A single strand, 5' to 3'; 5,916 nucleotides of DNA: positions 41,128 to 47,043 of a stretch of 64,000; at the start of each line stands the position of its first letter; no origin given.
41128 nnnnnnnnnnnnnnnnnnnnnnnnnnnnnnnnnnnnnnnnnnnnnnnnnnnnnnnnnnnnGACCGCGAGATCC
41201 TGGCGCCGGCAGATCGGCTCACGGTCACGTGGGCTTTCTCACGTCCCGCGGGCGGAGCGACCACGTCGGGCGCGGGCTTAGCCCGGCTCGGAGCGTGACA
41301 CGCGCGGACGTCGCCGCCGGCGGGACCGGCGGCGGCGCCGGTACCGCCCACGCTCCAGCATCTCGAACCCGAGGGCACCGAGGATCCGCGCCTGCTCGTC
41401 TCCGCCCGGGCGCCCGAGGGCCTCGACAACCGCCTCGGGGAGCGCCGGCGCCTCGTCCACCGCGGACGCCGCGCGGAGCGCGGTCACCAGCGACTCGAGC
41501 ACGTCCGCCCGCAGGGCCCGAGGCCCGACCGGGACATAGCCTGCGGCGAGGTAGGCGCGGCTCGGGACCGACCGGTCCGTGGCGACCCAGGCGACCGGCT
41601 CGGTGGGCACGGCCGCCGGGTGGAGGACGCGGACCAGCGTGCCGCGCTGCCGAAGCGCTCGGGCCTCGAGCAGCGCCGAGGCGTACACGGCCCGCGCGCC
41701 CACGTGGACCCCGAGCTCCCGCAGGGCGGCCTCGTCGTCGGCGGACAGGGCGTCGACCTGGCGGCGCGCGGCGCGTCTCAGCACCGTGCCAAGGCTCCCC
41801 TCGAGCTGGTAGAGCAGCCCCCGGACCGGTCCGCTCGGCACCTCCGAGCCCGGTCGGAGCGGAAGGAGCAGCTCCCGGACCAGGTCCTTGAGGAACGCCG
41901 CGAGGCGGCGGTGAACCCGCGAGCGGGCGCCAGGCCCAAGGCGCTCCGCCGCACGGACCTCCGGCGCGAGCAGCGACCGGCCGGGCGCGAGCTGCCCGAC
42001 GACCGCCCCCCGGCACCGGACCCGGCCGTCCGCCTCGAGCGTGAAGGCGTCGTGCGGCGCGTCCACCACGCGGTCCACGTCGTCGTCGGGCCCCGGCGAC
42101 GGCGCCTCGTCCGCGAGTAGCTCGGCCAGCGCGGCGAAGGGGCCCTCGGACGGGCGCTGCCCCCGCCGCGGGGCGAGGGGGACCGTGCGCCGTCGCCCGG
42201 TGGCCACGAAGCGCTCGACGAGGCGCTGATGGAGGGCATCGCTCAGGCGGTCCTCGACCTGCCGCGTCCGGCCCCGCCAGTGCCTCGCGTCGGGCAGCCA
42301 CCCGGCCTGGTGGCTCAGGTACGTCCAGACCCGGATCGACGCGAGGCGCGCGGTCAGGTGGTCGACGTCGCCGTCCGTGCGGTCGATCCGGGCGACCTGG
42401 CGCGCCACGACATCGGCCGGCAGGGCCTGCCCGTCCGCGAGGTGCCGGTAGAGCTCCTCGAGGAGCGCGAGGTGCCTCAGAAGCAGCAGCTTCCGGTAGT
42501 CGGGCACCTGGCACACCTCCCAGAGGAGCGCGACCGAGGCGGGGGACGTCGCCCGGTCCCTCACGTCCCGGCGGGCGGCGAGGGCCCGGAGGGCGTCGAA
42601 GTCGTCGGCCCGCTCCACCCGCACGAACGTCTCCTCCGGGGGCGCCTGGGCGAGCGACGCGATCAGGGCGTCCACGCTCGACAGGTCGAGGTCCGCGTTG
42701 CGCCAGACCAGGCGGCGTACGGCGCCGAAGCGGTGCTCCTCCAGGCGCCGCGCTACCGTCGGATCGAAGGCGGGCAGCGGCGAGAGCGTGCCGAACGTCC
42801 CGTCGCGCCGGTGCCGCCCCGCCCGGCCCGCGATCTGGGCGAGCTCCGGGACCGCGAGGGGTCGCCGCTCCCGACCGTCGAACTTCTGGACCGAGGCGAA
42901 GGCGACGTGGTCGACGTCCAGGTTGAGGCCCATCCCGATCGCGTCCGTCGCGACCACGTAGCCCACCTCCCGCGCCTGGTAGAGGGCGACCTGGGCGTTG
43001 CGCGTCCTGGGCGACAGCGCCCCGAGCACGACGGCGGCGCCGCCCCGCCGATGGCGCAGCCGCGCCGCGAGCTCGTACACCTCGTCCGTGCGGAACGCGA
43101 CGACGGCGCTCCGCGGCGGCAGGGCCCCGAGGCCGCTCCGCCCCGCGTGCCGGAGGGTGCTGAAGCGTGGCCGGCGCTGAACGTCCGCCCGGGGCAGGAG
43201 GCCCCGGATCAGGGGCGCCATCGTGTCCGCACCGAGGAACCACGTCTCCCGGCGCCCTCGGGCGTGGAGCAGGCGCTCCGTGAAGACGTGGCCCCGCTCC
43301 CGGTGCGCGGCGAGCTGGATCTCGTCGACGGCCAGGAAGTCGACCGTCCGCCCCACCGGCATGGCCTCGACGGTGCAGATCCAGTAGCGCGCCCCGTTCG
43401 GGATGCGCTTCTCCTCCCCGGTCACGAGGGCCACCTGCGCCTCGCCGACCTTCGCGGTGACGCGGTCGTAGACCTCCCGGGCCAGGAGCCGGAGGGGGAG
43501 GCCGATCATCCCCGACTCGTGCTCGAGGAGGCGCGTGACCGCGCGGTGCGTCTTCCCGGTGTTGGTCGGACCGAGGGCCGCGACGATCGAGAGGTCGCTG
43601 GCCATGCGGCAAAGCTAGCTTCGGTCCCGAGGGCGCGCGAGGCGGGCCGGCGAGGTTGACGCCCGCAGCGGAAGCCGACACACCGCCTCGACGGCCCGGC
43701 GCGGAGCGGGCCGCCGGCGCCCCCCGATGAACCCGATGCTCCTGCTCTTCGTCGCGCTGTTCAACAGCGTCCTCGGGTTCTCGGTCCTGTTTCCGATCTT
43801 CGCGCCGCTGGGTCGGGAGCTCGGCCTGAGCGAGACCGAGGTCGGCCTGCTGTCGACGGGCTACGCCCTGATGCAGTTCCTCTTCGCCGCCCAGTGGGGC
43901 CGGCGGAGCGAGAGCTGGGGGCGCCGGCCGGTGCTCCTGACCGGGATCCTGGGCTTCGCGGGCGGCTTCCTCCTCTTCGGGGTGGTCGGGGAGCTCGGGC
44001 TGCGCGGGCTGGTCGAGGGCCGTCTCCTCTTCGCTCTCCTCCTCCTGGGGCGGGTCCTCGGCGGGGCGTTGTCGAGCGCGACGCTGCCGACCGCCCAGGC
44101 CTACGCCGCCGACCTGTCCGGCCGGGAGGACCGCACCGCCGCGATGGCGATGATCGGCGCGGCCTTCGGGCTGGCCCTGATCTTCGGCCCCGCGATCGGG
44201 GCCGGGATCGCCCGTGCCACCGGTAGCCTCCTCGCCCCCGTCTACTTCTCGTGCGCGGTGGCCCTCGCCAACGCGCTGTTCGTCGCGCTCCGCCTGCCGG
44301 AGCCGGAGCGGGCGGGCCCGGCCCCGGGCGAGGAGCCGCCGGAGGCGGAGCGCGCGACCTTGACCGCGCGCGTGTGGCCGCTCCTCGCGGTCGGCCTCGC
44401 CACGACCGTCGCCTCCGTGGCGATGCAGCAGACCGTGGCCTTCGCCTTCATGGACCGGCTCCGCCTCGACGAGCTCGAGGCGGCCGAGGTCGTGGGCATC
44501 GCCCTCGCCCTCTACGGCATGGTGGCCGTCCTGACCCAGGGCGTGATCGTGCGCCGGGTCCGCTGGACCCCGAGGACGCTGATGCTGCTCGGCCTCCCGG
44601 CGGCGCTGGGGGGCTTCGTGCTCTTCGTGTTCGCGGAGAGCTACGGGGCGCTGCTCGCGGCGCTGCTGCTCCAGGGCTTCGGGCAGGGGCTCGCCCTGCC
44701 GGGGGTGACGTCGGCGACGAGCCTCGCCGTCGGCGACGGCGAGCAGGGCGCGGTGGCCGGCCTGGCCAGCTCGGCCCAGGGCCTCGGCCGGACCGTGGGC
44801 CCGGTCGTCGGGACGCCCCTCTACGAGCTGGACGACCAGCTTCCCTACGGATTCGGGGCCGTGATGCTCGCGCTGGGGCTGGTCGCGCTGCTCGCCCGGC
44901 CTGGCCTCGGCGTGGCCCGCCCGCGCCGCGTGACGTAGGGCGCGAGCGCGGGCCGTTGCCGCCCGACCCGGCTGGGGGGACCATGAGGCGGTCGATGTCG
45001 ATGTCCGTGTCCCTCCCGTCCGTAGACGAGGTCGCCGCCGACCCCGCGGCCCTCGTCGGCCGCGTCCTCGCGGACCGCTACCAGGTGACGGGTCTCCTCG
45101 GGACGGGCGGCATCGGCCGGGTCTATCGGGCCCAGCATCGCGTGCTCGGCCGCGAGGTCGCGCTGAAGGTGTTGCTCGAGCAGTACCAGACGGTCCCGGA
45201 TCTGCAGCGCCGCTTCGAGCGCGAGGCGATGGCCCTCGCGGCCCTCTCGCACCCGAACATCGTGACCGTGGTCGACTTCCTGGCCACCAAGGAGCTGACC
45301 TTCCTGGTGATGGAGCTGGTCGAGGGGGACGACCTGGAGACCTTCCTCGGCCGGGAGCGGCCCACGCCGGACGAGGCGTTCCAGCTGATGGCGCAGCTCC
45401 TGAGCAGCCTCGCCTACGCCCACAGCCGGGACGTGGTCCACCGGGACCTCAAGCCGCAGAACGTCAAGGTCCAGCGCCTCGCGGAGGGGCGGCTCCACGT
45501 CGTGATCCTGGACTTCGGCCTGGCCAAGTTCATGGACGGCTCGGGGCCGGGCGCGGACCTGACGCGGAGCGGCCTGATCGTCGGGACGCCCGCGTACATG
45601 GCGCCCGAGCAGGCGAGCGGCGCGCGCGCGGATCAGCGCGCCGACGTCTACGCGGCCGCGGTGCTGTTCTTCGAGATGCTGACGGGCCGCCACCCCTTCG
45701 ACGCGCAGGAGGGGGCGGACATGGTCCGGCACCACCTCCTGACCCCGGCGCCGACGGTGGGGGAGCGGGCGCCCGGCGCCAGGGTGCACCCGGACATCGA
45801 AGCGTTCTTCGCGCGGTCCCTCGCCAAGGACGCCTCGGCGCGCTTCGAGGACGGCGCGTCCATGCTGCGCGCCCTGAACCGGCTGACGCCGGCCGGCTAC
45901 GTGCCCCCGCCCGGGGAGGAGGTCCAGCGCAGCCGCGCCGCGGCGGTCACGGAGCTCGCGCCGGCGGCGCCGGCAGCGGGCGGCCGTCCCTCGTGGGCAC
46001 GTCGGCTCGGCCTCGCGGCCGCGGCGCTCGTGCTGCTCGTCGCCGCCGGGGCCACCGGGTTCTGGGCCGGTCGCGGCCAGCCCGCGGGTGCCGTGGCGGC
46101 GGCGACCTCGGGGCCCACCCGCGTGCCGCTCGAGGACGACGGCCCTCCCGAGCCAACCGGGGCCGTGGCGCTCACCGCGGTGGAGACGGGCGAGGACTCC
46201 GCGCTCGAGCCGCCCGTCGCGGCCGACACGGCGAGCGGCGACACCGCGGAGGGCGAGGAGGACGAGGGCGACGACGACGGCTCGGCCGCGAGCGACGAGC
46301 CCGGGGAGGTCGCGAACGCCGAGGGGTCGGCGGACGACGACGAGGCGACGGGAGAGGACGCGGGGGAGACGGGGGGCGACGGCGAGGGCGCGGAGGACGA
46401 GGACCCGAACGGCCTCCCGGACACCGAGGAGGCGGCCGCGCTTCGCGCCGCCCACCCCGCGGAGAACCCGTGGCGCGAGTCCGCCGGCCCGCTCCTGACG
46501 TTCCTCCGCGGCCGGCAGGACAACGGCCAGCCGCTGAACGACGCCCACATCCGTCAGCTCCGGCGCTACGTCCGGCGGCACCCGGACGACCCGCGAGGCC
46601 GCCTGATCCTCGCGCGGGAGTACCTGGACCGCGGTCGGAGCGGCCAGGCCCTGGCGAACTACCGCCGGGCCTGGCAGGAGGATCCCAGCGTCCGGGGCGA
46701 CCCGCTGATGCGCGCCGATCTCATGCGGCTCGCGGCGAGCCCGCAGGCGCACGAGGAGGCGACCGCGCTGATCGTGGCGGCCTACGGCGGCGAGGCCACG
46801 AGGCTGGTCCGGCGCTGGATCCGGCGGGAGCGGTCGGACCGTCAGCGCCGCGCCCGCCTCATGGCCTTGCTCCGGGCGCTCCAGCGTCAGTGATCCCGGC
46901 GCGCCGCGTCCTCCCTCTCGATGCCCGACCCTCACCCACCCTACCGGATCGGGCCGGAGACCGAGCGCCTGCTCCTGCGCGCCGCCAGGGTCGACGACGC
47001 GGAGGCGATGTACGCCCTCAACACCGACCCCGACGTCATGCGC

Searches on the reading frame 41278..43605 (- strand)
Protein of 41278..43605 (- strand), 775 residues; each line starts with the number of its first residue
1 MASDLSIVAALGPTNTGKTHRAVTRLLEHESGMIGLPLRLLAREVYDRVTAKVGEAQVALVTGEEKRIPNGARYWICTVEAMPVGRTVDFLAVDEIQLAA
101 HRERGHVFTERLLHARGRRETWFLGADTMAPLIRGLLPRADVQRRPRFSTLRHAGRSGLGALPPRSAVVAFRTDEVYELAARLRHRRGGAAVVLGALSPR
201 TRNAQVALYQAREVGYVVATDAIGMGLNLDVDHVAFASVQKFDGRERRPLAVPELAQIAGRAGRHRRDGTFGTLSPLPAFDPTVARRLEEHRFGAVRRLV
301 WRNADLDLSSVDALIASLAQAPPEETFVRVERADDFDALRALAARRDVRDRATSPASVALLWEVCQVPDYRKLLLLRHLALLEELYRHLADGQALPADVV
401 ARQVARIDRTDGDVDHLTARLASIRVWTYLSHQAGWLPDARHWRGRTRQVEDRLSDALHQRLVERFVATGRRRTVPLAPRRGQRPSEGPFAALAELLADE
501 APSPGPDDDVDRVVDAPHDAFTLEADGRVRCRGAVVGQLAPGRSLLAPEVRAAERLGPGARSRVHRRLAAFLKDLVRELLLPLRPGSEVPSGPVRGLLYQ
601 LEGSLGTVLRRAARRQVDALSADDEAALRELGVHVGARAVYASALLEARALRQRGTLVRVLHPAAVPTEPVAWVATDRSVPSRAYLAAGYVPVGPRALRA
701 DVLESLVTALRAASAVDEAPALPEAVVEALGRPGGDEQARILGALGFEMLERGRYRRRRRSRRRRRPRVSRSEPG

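Call 13: search_protein_families(library=pfam, proteins=[window:41278-43605:-])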
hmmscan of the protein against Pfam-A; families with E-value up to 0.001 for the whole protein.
window:41278-43605:- (775 aa): 2 families
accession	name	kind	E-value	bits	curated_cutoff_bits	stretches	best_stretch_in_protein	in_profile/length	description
PF22527.2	DEXQc_Suv3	-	8.1e-28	97.4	27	1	7-137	15-142/154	DEXQ-box helicase domain of Suv3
PF00271.37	Helicase_C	-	3.9e-07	30.7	23.5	1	174-265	26-109/110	Helicase conserved C-terminal domain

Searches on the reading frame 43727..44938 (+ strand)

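Call 13: search_protein_families(library=pfam, proteins=[window:43727-44938:+])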
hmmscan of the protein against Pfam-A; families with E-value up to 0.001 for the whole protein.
window:43727-44938:+ (403 aa): 2 families
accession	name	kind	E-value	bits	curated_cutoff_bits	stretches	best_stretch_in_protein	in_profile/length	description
PF07690.21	MFS_1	-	7.8e-59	199.8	33.4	2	7-359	1-347/347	Major Facilitator Superfamily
PF00083.30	Sugar_tr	-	0.00015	21.3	22.3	1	10-192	262-439/452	Sugar (and other) transporter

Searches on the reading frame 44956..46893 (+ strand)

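Call 13: search_protein_families(library=pfam, proteins=[window:44956-46893:+])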
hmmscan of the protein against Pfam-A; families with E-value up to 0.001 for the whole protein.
window:44956-46893:+ (645 aa): 3 families
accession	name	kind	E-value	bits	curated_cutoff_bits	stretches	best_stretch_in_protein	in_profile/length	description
PF00069.31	Pkinase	-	1e-46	159.9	31.7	1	42-296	1-251/263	Protein kinase domain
PF07714.23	PK_Tyr_Ser-Thr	-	7.9e-30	104.5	23.1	1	47-258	6-215/258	Protein tyrosine and serine/threonine kinase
PF03109.22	ABC1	-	2e-05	24.3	22.9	0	115-194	143-218/244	ABC1 atypical kinase-like domain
